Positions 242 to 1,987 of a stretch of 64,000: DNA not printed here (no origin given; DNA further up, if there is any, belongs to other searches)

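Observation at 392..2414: Helicase-loader gene with an internally duplicated DnaC/IstB-type AAA+ module plus Zn-finger, next to a DnaD-domain gene and dnaB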

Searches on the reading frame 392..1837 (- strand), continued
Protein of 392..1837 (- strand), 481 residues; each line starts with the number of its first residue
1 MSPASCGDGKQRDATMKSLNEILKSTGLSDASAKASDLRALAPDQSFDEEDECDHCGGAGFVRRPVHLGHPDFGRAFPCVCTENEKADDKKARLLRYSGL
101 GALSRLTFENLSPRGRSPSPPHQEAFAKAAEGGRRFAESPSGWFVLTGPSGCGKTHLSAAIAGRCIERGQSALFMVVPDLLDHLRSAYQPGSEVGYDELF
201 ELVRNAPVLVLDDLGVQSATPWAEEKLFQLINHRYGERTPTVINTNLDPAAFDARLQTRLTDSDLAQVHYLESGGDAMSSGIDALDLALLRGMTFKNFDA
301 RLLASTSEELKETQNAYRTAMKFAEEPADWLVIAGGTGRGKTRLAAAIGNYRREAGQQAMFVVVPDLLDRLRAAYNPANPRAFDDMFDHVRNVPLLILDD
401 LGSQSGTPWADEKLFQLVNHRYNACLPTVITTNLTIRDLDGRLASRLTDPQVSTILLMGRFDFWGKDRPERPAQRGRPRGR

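Call 34: list_cluster_members(proteins=[P0121, P0122, P0152, P0163, P0179, P0207, P0218, P0259, P0209, P0250])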
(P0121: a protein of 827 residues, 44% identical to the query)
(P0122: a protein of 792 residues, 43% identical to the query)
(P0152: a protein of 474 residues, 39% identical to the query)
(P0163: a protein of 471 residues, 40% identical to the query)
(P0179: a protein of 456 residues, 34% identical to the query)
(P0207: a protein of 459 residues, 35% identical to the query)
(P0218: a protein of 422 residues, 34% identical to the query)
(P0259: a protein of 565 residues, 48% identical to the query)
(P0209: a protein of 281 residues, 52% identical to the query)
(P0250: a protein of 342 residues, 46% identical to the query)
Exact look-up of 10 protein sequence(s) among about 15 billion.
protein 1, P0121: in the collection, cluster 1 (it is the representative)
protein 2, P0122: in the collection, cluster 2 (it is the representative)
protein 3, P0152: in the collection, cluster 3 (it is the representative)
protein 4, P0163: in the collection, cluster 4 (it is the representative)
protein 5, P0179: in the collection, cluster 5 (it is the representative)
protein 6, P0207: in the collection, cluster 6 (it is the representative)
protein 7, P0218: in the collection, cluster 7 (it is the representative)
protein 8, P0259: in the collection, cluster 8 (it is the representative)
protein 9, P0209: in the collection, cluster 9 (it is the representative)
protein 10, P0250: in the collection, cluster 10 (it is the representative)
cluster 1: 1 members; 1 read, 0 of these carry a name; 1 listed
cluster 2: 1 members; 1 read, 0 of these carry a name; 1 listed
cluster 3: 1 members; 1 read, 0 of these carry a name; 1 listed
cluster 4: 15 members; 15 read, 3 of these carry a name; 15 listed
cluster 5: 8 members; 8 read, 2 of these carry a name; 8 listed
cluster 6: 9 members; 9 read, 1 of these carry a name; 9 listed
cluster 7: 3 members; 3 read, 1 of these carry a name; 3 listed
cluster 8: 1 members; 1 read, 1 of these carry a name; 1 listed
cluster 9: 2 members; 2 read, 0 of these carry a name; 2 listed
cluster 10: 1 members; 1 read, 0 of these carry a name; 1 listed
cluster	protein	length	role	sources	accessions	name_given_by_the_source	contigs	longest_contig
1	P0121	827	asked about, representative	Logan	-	-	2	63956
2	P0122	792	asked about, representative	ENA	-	-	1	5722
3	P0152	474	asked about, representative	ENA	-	-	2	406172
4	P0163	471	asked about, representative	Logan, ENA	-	-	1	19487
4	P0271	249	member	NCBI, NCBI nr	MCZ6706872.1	MAG: ATP-binding protein, partial [Chloroflexi bacterium] | ATP-binding protein [Chloroflexota bacterium]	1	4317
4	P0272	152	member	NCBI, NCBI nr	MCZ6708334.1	MAG: hypothetical protein O7A71_10350, partial [Chloroflexi bacterium] | hypothetical protein [Chloroflexota bacterium]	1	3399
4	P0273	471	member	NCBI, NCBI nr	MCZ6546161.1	MAG: ATP-binding protein [Chloroflexi bacterium] | ATP-binding protein [Chloroflexota bacterium]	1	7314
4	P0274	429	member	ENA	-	-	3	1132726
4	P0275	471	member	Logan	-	-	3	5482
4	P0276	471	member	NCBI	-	-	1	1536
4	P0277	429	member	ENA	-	-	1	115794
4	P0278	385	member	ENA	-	-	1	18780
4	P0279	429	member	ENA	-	-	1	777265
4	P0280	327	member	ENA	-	-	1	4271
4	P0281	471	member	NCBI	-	-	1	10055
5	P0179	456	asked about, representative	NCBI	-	-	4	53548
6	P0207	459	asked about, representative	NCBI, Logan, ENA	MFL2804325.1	MAG: ATP-binding protein [Dehalococcoidia bacterium]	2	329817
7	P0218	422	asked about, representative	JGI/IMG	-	-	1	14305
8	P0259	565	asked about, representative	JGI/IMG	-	DNA replication protein DnaC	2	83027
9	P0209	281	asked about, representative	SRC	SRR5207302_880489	-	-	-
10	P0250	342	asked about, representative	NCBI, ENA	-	-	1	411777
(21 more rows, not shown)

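Call 36: search_protein_families(library=pfam, proteins=[P0121, P0122, P0250, P0259, P0265, P0270, P0247, P0239, P0269, P0127], max_evalue=0.00001)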
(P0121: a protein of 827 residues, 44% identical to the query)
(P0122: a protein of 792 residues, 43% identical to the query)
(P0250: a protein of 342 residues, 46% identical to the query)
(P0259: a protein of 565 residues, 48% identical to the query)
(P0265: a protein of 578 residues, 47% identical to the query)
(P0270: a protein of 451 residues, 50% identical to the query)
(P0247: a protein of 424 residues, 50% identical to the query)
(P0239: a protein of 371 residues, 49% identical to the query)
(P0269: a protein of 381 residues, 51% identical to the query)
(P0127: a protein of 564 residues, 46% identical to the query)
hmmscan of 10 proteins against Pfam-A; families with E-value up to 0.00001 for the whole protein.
P0121 (827 aa): 26 families (the best 25 are shown)
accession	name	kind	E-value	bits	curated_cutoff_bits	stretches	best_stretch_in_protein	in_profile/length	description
PF01695.23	IstB_IS21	-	3.5e-71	239.9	24.1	4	433-601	44-200/238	IstB-like ATP binding protein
PF00308.24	Bac_DnaA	-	3.1e-39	135.2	23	4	258-419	3-161/162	Bacterial DnaA ATPAse domain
PF00004.35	AAA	-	2.4e-26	93.2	21.2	1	100-216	1-123/131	ATPase family associated with various cellular activities (AAA)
PF24883.2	NPHP3_N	-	3.8e-16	60.1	24.8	0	680-714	21-55/164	Nephrocystin 3, N-terminal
PF07728.20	AAA_5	-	2.7e-13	50.5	22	0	100-236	2-128/139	AAA domain (dynein-related subfamily)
PF10923.14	BrxC_BrxD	-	1.2e-12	48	22.2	0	300-356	53-109/414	BREX system ATP-binding protein BrxC/D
PF04851.21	ResIII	-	2.3e-11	44.3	22.5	0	662-736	8-81/164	Type III restriction enzyme, res subunit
PF02367.23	TsaE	-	3.1e-11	43.8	26.6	0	286-321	12-46/128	Threonylcarbamoyl adenosine biosynthesis protein TsaE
PF20720.3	nSTAND3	-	3.9e-11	43.3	27.2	0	679-734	15-67/155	Novel STAND NTPase 3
PF13173.12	AAA_14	-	8e-11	42.5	27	0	683-754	4-71/129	AAA domain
PF00910.28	RNA_helicase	-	2.8e-09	37.8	21.5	0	101-176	2-64/105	RNA helicase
PF13191.12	AAA_16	-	4.7e-09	37.4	32.6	0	667-795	13-146/167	AAA ATPase domain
PF13401.12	AAA_22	-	9.2e-09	36.1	27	0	680-718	4-42/130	AAA domain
PF13671.12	AAA_33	-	1.2e-08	35.8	27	0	685-780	3-72/143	AAA domain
PF13604.12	AAA_30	-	1.4e-08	35.2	27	0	675-716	12-53/191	AAA domain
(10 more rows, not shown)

P0122 (792 aa): 23 families
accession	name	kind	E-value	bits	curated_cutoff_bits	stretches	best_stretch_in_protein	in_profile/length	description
PF01695.23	IstB_IS21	-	1.2e-44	153.1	24.1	3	314-426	95-203/238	IstB-like ATP binding protein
PF00004.35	AAA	-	4.9e-19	69.5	21.2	0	503-620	2-125/131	ATPase family associated with various cellular activities (AAA)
PF04851.21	ResIII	-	3.4e-15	56.8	22.5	0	311-365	23-80/164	Type III restriction enzyme, res subunit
PF00308.24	Bac_DnaA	-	3.6e-15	57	23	0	299-424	19-149/162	Bacterial DnaA ATPAse domain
PF02562.22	PhoH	-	5.3e-13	49.4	27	0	503-524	23-44/205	PhoH-like protein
PF13191.12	AAA_16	-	1.5e-12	48.8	32.6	0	125-218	25-104/167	AAA ATPase domain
PF20720.3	nSTAND3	-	3.8e-11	43.4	27.2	0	125-168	18-62/155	Novel STAND NTPase 3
PF00005.33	ABC_tran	-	5.6e-09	37.1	25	0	124-150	11-37/137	ABC transporter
PF24883.2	NPHP3_N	-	1.4e-08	35.5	24.8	0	293-343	8-54/164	Nephrocystin 3, N-terminal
PF05729.18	NACHT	-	2e-08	34.7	26.7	0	315-346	4-41/167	NACHT domain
PF00931.28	NB-ARC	-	6.1e-08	32.7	23.5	0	310-337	18-44/248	NB-ARC domain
PF07728.20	AAA_5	-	8.2e-08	32.8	22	0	129-218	4-94/139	AAA domain (dynein-related subfamily)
PF13604.12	AAA_30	-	1.4e-07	31.8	27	0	301-360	8-68/191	AAA domain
PF13401.12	AAA_22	-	2.8e-07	31.3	27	0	501-537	7-43/130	AAA domain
PF09848.15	SLFN-g3_helicase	-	4.3e-07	30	24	0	318-374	8-67/354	Schlafen group 3, DNA/RNA helicase domain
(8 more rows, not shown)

P0250 (342 aa): 2 families
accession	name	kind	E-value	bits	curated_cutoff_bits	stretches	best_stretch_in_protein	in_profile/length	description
PF01695.23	IstB_IS21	-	2.6e-16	60.3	24.1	1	124-234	94-200/238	IstB-like ATP binding protein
PF00308.24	Bac_DnaA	-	3.6e-07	31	23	1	86-241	4-155/162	Bacterial DnaA ATPAse domain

P0259 (565 aa): 2 families
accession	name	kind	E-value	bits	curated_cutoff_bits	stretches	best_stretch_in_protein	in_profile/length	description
PF01695.23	IstB_IS21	-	3.8e-18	66.3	24.1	1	359-520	41-195/238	IstB-like ATP binding protein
PF00308.24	Bac_DnaA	-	4.1e-08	34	23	1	387-534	7-156/162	Bacterial DnaA ATPAse domain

P0265 (578 aa): 2 families
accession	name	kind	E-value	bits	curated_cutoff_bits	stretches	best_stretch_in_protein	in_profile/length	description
PF01695.23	IstB_IS21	-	1.4e-16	61.1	24.1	1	377-542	40-198/238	IstB-like ATP binding protein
PF00004.35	AAA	-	4.1e-07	30.9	21.2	1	435-551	2-123/131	ATPase family associated with various cellular activities (AAA)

P0270 (451 aa): 2 families
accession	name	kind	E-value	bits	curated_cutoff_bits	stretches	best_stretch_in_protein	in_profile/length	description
PF01695.23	IstB_IS21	-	5e-16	59.4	24.1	1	241-394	46-196/238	IstB-like ATP binding protein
PF00308.24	Bac_DnaA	-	2.2e-06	28.4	23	1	264-406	7-155/162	Bacterial DnaA ATPAse domain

P0247 (424 aa): 1 family
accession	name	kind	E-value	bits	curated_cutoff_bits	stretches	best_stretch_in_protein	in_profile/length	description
PF01695.23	IstB_IS21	-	3.7e-13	50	24.1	1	279-388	91-196/238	IstB-like ATP binding protein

P0239 (371 aa): 3 families
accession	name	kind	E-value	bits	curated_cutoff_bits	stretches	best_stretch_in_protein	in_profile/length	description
PF01695.23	IstB_IS21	-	1.5e-18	67.6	24.1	1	170-332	39-195/238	IstB-like ATP binding protein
PF00308.24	Bac_DnaA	-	8.1e-08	33.1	23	1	208-346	14-156/162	Bacterial DnaA ATPAse domain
PF00004.35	AAA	-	3.8e-06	27.8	21.2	1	228-345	1-123/131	ATPase family associated with various cellular activities (AAA)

P0269 (381 aa): 2 families
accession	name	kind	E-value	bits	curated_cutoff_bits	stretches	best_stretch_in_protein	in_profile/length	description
PF01695.23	IstB_IS21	-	4.2e-19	69.4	24.1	1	185-343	41-196/238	IstB-like ATP binding protein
PF00308.24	Bac_DnaA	-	5.5e-08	33.6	23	1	208-356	5-156/162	Bacterial DnaA ATPAse domain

P0127 (564 aa): 19 families
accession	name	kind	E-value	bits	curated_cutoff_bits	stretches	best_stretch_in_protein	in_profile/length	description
PF01695.23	IstB_IS21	-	1.8e-31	109.9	24.1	2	81-228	74-209/238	IstB-like ATP binding protein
PF00004.35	AAA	-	6.8e-16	59.4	21.2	1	107-219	2-119/131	ATPase family associated with various cellular activities (AAA)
PF00308.24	Bac_DnaA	-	5.7e-15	56.3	23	1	89-216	17-146/162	Bacterial DnaA ATPAse domain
PF13191.12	AAA_16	-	6.9e-13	49.9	32.6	0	292-356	25-85/167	AAA ATPase domain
PF24883.2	NPHP3_N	-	3.2e-12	47.4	24.8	0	290-349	21-80/164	Nephrocystin 3, N-terminal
PF07728.20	AAA_5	-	3.5e-11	43.7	22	0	294-401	2-110/139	AAA domain (dynein-related subfamily)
PF20720.3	nSTAND3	-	1.3e-10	41.6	27.2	0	291-339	17-62/155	Novel STAND NTPase 3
PF13401.12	AAA_22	-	2.8e-10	41.1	27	0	290-327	4-41/130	AAA domain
PF13604.12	AAA_30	-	2.7e-09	37.5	27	0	94-135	9-50/191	AAA domain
PF04851.21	ResIII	-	3.6e-09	37.2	22.5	0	103-158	23-81/164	Type III restriction enzyme, res subunit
PF13671.12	AAA_33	-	1.3e-08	35.7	27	0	107-167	3-65/143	AAA domain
PF13521.12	AAA_28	-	1.7e-08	35.3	27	0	106-133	2-26/164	AAA domain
PF00910.28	RNA_helicase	-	5.7e-08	33.6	21.5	0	107-183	2-65/105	RNA helicase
PF13481.12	AAA_25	-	2.3e-06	27.8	27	0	293-324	35-65/195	AAA domain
PF01583.26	APS_kinase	-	3e-06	27.8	21.1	0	106-134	5-33/152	Adenylylsulphate kinase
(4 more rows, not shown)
